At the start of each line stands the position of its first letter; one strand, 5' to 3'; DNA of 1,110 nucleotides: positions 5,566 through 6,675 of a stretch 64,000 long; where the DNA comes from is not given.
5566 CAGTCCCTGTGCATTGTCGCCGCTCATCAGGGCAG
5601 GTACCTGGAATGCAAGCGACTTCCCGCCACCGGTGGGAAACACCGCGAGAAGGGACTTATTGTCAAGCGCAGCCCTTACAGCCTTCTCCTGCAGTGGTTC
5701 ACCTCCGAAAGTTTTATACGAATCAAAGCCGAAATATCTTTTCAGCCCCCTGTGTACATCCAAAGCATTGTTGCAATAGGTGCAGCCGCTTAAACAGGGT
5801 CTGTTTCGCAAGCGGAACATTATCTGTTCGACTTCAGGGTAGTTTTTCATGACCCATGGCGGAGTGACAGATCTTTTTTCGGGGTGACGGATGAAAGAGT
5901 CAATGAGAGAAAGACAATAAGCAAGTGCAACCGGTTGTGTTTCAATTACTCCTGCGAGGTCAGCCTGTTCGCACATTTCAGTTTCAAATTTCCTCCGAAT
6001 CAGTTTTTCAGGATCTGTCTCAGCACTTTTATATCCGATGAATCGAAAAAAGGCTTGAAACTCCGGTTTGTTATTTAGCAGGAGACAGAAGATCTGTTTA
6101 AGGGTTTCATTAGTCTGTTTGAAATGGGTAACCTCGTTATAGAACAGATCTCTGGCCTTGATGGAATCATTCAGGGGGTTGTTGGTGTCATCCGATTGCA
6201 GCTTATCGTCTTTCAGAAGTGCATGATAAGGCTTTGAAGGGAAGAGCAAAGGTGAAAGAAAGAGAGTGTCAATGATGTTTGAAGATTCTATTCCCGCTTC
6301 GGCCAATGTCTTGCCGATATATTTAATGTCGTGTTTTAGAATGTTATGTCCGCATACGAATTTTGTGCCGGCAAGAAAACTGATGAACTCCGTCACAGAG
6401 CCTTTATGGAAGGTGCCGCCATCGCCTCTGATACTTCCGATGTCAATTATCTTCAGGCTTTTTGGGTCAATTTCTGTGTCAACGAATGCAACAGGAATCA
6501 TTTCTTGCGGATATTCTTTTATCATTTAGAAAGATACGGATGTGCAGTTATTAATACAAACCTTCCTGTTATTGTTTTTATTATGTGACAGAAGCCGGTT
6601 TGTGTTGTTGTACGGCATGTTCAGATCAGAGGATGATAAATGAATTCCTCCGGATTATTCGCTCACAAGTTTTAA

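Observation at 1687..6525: One 1612-aa chain fusing a DEDDh exonuclease, a complete RecQ core and a complete UvrD/PcrA core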

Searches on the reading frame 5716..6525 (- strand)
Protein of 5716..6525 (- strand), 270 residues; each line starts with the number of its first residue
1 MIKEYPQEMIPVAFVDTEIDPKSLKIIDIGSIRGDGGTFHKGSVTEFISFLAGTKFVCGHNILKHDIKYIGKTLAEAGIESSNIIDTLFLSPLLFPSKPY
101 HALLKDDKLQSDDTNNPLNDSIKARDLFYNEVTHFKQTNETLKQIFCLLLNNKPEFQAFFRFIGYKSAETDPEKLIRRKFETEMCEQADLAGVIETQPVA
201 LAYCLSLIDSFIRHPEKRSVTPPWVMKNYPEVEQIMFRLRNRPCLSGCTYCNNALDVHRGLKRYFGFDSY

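Call 5: search_protein_families(library=pfam, proteins=[window:5716-6525:-], max_evalue=10)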
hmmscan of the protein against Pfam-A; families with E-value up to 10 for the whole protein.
seq(270 aa): 0 families

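Call 10: search_solved_structures(query=window:5716-6525:-, max_evalue=10, show_alignments=3)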
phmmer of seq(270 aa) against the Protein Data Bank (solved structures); distinct sequences matched with E-value up to 10: 1.
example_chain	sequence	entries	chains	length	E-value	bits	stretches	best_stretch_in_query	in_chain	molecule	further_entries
4y0a_A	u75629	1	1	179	1.8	11.3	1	108-141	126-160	Shikimate kinase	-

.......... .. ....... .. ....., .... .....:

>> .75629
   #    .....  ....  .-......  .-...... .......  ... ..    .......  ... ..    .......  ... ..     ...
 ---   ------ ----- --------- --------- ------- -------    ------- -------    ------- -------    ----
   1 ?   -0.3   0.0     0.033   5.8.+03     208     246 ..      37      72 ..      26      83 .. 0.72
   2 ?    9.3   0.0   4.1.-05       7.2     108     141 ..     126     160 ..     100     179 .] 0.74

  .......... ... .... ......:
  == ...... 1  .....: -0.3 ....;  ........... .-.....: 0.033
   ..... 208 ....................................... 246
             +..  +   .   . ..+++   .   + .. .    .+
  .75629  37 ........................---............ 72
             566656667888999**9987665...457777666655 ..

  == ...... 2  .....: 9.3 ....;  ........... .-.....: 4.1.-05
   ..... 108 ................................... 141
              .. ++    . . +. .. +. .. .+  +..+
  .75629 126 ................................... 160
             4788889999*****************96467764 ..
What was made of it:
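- Tried and rejected: Pfam and single-sequence PDB search on the N-terminus: nothing found (calls 5, 10).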

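Call 20: search_protein_representatives(protein=window:5716-6525:-)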
Query: 270 residues. Proteins with E-value up to 0.001 (for the whole library): 1161; up to 1e-10: 660; up to 1e-30: 173. The best 150 are listed.
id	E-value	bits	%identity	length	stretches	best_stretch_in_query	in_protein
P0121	5.2e-113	393.4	66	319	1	11-270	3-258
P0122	5.0e-108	377.1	69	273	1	10-247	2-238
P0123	2.0e-102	358.7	58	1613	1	11-270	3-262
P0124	1.4e-86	306.8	53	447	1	11-270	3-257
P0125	2.3e-82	292.9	51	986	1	11-270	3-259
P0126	7.1e-81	288.0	51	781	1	11-270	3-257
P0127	4.5e-78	278.9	50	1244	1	12-270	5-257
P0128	2.7e-72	259.9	54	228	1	11-238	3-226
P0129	2.1e-67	243.9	53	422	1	11-233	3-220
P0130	4.3e-67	242.9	50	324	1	11-254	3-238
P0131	9.9e-67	241.7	41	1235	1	12-270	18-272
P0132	6.0e-66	239.1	46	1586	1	12-269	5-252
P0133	1.6e-64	234.5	54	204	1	11-210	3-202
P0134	3.4e-64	233.4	46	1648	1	12-270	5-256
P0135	7.9e-64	232.2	46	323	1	10-262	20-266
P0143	2.2e-60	220.9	43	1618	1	11-270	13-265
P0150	3.9e-57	210.2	41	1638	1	12-269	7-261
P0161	3.1e-53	197.4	40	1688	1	12-270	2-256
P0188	1.9e-45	171.9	42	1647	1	12-270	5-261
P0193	7.9e-45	169.9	36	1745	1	12-270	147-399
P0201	4.3e-43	164.2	35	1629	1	13-269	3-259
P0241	1.6e-37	145.9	43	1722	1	12-270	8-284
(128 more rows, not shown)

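Call 26: search_solved_structures(query=A1, max_evalue=10, show_alignments=4)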
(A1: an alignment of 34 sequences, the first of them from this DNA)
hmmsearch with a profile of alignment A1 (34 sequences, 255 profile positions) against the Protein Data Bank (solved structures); distinct sequences matched with E-value up to 10: 15.
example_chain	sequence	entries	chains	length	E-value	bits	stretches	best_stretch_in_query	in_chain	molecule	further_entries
9l8b_A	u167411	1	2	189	0.00048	22.8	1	40-121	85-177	exodeoxyribonuclease III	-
9mrc_A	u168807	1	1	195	0.005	19.5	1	32-87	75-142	exodeoxyribonuclease III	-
9mrd_A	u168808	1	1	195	0.0067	19.1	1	32-87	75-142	exodeoxyribonuclease III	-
2p1j_A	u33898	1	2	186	0.0081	18.8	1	11-121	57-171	DNA polymerase III polC-type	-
9l85_A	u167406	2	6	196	0.014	18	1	33-119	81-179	exodeoxyribonuclease III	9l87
9v1i_lJ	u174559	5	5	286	0.28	13.8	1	118-182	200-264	60S ribosomal protein L7a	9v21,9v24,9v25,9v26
6ut5_G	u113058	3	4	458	0.56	12.8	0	117-169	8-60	McrBC 5-methylcytosine restriction system component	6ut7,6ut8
8h18_A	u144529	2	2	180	0.62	12.6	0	4-34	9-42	DnaQ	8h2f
3dtp_E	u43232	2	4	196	0.81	12.3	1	142-196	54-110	Myosin II regulatory light chain | myosin regulatory light chain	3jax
3jbh_E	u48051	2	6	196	0.81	12.3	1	142-196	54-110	MYOSIN 2 REGULATORY LIGHT CHAIN STRIATED MUSCLE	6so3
4k92_A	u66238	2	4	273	0.92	12.1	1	113-160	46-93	CLIP-associating protein 1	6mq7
6n7w_H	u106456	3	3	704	1.9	11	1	44-88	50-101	DNA-directed DNA polymerase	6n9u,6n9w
1skr_A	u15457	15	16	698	1.9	11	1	44-88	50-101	DNA polymerase | DNA-directed DNA polymerase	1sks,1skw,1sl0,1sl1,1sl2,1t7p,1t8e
1zyq_A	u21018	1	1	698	1.9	11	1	44-88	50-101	DNA polymerase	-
2ajq_A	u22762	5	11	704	2.2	10.9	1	44-88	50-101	T7 DNA polymerase | DNA-directed DNA polymerase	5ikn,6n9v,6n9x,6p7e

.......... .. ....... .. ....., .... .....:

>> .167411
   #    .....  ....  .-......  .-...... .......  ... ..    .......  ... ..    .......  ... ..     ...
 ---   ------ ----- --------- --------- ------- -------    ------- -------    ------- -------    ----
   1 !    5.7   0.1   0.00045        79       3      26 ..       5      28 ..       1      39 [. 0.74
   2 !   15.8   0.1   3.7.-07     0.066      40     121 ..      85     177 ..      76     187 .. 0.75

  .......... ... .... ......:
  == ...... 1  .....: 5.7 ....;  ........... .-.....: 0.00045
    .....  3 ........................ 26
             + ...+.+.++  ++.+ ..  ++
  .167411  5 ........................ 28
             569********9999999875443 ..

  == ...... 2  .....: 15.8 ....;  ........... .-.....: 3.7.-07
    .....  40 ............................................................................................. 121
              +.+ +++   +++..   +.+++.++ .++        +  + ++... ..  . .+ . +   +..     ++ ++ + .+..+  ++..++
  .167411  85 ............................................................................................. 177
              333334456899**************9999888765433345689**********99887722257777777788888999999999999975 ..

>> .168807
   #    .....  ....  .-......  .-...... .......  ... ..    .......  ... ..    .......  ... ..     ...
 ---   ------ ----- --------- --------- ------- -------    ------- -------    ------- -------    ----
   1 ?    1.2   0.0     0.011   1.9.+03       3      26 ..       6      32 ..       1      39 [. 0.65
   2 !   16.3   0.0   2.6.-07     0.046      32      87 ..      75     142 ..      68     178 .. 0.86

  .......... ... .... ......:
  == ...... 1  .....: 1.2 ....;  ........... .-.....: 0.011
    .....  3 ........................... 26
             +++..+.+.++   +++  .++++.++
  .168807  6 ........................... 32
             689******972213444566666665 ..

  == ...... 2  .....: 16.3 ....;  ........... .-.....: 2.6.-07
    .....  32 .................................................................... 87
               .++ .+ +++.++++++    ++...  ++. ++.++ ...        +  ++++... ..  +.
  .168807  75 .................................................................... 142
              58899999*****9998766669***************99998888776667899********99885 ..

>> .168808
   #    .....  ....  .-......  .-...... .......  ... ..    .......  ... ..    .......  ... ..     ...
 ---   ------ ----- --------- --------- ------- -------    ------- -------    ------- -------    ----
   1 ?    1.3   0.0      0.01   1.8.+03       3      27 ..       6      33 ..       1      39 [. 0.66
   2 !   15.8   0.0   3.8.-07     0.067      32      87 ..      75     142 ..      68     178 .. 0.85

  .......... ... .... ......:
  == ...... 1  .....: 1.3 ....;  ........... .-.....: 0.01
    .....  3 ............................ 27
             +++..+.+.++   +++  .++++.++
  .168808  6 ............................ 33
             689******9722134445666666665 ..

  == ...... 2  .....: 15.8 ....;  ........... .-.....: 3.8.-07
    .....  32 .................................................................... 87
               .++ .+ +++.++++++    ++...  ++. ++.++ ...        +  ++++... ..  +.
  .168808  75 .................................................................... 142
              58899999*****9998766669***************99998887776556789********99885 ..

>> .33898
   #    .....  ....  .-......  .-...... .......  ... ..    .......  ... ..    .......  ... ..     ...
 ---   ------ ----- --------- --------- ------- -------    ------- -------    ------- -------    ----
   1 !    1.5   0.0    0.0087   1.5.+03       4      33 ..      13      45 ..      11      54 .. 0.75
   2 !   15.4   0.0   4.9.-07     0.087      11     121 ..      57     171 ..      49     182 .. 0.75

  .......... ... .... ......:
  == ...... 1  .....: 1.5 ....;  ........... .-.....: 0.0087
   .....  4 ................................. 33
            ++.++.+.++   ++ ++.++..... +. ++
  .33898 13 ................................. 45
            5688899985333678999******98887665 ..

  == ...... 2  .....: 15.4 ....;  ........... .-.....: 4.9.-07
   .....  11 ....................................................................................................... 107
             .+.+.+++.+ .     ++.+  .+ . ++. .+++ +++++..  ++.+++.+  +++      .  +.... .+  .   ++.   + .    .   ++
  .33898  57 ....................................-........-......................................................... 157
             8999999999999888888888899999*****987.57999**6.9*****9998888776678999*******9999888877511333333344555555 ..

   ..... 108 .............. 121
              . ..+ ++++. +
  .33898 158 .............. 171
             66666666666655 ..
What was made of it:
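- Checked: A family profile hits DEDDh exonucleases in the PDB (9l8b E 4.8e-4, PolC exonuclease 2p1j E 8e-3; call 26).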

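Call 33: predict_structure(alignment_id=A1)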
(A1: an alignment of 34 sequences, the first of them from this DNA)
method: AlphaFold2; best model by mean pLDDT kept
length: 268 residues; sequences in the alignment: 34
mean_pLDDT: 92.4   pTM: 0.89
mean pLDDT of the five models: 92.4, 91.9, 91.5, 91.1, 90.0
residues with pLDDT >= 90: 230; 70-90: 16; 50-70: 17; < 50: 5
segments of 3 or more residues with pLDDT < 50: none
pLDDT, mean of each block of 10 residues (from residue 1): 59 97 97 97 98 97 97 98 97 88 58 81 96 96 98 98 96 98 97 98 97 90 94 97 94 91 90
secondary structure, 60 per line:
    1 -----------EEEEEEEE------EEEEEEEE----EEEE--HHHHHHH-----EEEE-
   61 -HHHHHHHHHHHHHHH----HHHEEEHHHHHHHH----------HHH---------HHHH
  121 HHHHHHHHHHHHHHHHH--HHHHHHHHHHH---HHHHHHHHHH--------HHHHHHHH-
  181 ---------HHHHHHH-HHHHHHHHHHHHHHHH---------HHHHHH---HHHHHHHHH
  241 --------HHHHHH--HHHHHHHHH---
elements in order: E12-19 E26-33 E38-41 H44-50 E56-59 H62-76 E84-86 H87-94 H117-137 H140-150 H154-163 H172-179 H190-196 H198-213 H223-228 H232-240 H249-254 H257-265
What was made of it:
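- On DEDDh (DnaQ/RNase T-type) 3'-5' exonucleases: AF2 pLDDT 92.4 with five strands and flanking helices (call 33).
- Checked: An AF2 model has pLDDT 92.4 (call 33).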

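Call 35: fold_search(model_id=the predicted structure, library=pdb)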
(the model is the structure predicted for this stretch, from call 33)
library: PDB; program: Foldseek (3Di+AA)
matches with E <= 10: 244; with E <= 0.001: 1
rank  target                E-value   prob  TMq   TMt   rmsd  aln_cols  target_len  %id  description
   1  8zef_A                2.2e-04  1.00  0.38  0.14  17.1       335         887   14  Crystal structure of Staphylococcus aureus DinG protein in complex with ssDNA and Ca2+ (released 2025-05-21)
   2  9ii8_A                1.8e-03  1.00  0.38  0.14  17.3       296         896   15  Crystal structure of Staphylococcus aureus DinG protein in complex with ssDNA (released 2025-06-25)
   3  5mdn_A                9.8e-03  1.00  0.35  0.14   7.6       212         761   10  Structure of the family B DNA polymerase from the hyperthermophilic archaeon Pyrobaculum calidifontis (released 2016-12-14)
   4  8d96_C                5.5e-02  0.57  0.31  0.13  13.4       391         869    8  Human DNA polymerase alpha/primase elongation complex I bound to primer/template (released 2023-04-19)
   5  1wn7                  5.8e-02  0.94  0.36  0.15   8.2       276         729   10  Crystal structure of archaeal family B DNA polymerase mutant (released 2005-08-02)
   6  1sl0_A                8.0e-02  0.57  0.28  0.13  17.1       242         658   15  Ternary 3' complex of T7 DNA polymerase with a DNA primer/template containing a disordered cis-syn thymine dimer on th (released 2004-07-06)
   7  8g99_A                9.9e-02  0.95  0.38  0.12   7.9       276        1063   10  Partial auto-inhibitory complex of Xenopus laevis DNA polymerase alpha-primase (released 2023-04-12)
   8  4hvj_A                1.0e-01  0.99  0.30  0.49   4.7       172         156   12  Crystal structure of a putative uncharacterized protein from Mycobacterium tuberculosis in complex with AMP (released 2012-11-28)
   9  3oy9_B                1.0e-01  0.35  0.20  0.27  17.5       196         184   13  Crystal structure of the Prototype Foamy Virus (PFV) intasome in complex with manganese at 2.55 resolution (released 2010-10-20)
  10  6n6i_A                1.2e-01  0.98  0.32  0.44   5.8       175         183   16  Human REXO2 bound to pGG (released 2019-06-12)
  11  8d9d_C                1.2e-01  0.80  0.32  0.11   8.9       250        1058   10  Human DNA polymerase-alpha/primase elongation complex II bound to primer/template (released 2023-04-19)
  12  6a4d_B                1.3e-01  0.97  0.32  0.45   6.2       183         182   14  pNP-TMP bound Oligoribonuclease (ORN) from Colwellia psychrerythraea strain 34H (released 2019-03-13)
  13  6n6i_B                1.3e-01  0.97  0.33  0.44   5.2       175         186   16  Human REXO2 bound to pGG (released 2019-06-12)
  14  8foe_1                1.4e-01  0.57  0.32  0.13  16.6       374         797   10  Cryo-EM structure of S. cerevisiae DNA polymerase alpha-primase complex bound to a template DNA (released 2023-05-31)
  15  6s0m_A                1.8e-01  0.90  0.29  0.45   6.1       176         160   12  Structural and dynamic studies provide insights into specificity and allosteric regulation of Ribonuclease AS, a key e (released 2019-08-28)
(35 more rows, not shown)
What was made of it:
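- On DEDDh (DnaQ/RNase T-type) 3'-5' exonucleases: Foldseek matches are DinG, family-B and T7 polymerases, REXO2 and RNase AS, all known DnaQ-fold exonuclease proteins (call 35).
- Closest known: Staphylococcus aureus DinG. Same: It is the best structural match of the N-terminal model (Foldseek E 2.2e-4; call 35).
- Checked: The model's best Foldseek matches are S. aureus DinG (8zef/9ii8, an exonuclease-helicase fusion), family-B and T7 polymerases, REXO2/Orn and RNase AS (call 35).
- Pseudo-exonuclease DnaQ folds exist; Exuperantia and Egalitarian appear among the weak Foldseek matches (call 35).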
